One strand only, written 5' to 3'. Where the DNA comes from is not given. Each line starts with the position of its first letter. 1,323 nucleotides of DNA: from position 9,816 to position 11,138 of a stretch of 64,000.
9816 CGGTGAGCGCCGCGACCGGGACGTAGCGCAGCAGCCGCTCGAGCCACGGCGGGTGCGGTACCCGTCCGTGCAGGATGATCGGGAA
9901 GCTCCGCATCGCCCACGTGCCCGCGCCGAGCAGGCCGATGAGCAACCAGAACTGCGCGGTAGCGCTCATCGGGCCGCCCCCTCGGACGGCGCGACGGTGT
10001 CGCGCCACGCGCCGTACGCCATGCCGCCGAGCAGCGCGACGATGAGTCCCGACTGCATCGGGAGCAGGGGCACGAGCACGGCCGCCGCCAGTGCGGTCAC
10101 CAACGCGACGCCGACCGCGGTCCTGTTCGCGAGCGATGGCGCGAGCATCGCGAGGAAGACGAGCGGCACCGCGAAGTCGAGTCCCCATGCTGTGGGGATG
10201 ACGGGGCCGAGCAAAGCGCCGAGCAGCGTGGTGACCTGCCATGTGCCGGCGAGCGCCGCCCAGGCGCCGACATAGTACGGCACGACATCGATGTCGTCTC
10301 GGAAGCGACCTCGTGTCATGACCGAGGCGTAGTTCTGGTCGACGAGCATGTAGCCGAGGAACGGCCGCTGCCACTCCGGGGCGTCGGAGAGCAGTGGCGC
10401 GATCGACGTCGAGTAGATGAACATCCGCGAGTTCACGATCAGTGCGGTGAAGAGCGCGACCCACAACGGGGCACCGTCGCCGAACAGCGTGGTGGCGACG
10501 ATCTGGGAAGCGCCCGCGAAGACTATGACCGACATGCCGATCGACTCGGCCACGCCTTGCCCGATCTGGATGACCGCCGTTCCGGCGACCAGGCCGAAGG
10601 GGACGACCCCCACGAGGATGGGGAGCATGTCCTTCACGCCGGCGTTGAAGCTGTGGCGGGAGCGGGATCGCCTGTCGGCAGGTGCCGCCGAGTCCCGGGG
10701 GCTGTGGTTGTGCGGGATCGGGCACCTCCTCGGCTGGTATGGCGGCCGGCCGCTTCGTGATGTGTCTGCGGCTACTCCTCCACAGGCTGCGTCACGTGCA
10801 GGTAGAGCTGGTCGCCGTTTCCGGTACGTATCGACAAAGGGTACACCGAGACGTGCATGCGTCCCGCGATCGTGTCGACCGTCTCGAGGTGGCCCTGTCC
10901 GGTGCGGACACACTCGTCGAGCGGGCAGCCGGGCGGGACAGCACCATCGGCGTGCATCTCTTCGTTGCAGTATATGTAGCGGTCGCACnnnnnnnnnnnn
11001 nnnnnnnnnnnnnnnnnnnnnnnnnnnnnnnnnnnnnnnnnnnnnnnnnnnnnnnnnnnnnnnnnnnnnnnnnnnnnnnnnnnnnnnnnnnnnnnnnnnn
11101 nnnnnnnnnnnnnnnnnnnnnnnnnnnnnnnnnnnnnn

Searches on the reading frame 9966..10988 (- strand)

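Call 82: search_protein_families(library=pfam, proteins=[window:9966-10988:-], max_evalue=0.001)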
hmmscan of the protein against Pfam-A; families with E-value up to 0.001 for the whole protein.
window:9966-10988:- (340 aa): 1 family
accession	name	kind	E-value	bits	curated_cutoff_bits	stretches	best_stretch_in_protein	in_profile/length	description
PF03591.19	AzlC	-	4.3e-33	115.1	32.1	1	123-264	1-137/137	AzlC protein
